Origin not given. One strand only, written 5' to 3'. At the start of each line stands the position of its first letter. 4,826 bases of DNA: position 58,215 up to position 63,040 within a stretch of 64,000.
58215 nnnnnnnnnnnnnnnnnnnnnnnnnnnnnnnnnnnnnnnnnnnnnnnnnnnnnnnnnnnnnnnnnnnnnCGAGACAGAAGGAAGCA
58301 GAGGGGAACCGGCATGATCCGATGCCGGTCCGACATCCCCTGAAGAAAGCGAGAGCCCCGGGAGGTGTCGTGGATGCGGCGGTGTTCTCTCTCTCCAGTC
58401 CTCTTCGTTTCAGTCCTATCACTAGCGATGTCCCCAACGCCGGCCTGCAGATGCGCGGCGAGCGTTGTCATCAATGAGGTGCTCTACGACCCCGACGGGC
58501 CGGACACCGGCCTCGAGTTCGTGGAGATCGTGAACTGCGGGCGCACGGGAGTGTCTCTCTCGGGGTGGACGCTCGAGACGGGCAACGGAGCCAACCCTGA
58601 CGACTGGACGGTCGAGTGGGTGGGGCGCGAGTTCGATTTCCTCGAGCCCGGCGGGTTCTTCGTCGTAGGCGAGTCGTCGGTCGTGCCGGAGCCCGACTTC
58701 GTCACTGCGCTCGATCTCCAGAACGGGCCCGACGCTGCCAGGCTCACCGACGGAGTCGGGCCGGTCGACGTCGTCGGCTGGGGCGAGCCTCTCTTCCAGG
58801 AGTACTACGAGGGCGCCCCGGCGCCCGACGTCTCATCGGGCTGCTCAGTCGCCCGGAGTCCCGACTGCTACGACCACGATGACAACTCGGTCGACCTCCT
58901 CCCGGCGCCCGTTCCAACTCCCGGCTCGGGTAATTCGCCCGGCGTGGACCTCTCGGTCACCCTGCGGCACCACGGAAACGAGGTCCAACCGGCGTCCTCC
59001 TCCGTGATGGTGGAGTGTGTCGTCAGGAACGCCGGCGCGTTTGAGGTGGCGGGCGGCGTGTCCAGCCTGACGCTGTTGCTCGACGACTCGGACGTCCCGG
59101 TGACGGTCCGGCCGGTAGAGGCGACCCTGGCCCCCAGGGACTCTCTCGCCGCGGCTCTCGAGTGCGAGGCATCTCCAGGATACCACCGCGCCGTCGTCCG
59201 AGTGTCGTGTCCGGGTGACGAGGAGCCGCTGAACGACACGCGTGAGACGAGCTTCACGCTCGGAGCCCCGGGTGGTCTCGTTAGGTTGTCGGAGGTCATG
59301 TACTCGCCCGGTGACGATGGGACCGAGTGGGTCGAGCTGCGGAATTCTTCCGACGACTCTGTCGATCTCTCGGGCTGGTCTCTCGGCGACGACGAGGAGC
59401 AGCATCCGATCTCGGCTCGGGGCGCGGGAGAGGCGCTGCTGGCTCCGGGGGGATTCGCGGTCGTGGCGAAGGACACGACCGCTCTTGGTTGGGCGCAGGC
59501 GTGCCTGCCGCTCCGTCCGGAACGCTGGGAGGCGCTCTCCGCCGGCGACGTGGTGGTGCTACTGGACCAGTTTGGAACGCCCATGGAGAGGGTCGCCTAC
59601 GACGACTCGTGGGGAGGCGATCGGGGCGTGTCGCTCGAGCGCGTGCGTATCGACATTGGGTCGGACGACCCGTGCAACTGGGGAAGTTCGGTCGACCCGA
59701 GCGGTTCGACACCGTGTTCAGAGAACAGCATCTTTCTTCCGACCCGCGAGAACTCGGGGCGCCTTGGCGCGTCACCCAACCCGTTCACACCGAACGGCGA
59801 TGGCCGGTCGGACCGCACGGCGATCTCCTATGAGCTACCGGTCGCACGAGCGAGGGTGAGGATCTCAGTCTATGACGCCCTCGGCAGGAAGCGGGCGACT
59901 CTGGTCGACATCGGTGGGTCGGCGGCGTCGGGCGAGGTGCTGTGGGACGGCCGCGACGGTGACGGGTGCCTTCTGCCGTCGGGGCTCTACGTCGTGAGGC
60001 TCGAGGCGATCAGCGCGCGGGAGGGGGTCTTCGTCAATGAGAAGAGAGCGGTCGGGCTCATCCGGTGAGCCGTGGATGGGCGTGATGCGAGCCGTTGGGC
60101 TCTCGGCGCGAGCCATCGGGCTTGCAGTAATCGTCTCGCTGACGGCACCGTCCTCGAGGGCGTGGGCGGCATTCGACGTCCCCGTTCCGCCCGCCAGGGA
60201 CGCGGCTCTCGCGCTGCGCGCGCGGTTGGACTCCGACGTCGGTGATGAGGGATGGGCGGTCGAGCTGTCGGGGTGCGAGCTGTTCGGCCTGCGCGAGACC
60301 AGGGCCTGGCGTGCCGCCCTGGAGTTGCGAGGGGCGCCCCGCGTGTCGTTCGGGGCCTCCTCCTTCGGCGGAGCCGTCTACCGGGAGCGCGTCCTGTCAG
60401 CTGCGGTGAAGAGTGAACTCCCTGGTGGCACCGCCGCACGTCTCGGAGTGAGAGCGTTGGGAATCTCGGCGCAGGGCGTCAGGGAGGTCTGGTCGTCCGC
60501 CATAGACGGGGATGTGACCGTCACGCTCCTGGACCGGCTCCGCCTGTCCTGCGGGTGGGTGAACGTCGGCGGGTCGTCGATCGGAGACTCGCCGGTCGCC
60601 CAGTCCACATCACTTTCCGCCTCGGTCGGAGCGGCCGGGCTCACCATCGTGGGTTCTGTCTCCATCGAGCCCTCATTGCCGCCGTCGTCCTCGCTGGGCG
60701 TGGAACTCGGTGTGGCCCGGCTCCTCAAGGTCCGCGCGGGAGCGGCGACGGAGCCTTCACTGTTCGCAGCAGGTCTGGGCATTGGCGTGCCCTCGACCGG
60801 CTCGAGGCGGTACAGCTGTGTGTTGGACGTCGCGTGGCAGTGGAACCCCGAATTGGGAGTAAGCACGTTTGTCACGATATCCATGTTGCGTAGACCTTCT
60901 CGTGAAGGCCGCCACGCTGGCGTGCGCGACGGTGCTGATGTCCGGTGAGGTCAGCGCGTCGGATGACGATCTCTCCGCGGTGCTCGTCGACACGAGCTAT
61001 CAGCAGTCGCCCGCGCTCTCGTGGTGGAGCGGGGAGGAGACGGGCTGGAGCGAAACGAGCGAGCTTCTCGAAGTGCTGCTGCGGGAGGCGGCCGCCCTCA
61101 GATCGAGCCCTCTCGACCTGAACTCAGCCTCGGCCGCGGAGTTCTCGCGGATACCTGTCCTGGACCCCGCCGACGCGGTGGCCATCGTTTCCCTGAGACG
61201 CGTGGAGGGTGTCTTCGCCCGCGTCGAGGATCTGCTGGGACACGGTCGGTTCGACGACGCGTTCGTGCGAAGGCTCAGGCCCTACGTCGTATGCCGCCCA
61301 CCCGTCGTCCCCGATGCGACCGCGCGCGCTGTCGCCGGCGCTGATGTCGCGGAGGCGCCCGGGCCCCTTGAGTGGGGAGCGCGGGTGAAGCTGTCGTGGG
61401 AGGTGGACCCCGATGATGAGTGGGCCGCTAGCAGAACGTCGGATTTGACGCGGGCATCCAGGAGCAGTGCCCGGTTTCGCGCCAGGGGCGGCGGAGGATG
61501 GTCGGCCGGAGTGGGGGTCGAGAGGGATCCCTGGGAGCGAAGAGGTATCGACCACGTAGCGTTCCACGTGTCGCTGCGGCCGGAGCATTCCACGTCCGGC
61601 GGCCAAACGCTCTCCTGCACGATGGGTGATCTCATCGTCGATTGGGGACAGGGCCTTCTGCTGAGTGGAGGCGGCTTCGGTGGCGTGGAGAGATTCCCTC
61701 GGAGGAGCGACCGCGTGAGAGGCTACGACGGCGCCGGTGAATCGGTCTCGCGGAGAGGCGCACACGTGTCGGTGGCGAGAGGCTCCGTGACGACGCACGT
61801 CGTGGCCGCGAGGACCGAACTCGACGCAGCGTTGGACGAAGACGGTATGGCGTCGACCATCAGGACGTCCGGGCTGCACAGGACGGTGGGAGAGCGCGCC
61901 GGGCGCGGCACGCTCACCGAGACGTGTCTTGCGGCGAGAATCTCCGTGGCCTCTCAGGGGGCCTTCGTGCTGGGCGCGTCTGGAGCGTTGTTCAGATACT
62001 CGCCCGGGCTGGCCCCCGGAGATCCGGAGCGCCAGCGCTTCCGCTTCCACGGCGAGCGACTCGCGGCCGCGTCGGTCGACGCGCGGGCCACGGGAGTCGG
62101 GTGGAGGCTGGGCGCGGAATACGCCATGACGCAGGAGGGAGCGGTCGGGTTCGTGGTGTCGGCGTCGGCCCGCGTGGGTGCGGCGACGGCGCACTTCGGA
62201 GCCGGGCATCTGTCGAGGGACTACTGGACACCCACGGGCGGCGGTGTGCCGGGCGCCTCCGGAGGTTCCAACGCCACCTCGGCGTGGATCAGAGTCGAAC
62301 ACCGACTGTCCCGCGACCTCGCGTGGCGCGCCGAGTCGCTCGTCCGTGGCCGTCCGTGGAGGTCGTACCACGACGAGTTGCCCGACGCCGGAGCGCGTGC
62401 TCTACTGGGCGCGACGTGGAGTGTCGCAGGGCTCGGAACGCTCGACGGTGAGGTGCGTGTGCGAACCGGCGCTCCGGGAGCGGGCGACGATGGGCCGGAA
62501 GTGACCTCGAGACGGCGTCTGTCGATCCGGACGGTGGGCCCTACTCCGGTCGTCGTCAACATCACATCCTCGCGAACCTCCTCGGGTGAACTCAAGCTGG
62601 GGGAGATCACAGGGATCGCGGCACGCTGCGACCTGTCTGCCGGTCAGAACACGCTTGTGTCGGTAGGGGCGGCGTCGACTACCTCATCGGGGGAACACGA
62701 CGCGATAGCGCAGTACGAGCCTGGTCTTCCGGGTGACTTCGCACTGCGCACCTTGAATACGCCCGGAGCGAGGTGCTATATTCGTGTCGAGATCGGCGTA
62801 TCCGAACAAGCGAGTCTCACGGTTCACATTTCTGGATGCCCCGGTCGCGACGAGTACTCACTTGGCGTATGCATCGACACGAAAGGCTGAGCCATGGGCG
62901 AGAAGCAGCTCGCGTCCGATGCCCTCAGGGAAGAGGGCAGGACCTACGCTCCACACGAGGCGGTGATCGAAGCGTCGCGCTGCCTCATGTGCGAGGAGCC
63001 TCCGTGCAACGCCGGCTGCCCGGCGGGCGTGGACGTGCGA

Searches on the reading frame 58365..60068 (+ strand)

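Call 30: search_protein_families(library=pfam, proteins=[window:58365-60068:+], max_evalue=0.01)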
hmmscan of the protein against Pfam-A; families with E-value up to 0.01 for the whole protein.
window:58365-60068:+ (567 aa): 3 families
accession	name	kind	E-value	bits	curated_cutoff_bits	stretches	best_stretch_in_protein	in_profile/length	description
PF00932.25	LTD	-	2.3e-31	108.8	34.3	2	303-412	5-107/109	Lamin Tail Domain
PF13860.13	FlgD_ig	-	2.1e-05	24.8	27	1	483-550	10-77/79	FlgD Ig-like domain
PF13585.12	CHU_C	-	0.0024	18.4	27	1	471-548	4-72/86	CHU_C Type IX secretion signal domain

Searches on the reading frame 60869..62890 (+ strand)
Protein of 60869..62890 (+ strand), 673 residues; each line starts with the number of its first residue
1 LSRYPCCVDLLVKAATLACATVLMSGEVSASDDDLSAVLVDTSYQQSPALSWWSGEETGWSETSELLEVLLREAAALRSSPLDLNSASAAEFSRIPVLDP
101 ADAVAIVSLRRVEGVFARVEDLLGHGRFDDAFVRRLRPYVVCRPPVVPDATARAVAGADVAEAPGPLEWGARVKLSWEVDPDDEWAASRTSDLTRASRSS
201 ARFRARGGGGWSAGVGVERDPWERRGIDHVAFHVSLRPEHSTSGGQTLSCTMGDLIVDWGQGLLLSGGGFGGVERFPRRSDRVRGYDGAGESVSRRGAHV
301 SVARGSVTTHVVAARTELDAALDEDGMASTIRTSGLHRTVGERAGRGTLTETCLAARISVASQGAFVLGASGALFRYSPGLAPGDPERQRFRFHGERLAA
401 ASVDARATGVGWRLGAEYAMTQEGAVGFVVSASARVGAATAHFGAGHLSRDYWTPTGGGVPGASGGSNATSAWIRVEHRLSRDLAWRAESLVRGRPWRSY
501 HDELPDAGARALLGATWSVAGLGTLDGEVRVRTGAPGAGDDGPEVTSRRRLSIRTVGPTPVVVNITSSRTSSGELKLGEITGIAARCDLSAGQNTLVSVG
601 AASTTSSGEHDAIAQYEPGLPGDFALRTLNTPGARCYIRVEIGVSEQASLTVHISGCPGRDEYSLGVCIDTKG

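Call 30: search_protein_families(library=pfam, proteins=[window:60869-62890:+], max_evalue=0.01)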
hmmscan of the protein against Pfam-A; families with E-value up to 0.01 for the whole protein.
window:60869-62890:+ (673 aa): 1 family
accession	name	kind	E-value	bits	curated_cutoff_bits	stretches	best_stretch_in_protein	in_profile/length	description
PF12836.13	HHH_3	-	6.5e-08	33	27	1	81-140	5-64/65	Helix-hairpin-helix motif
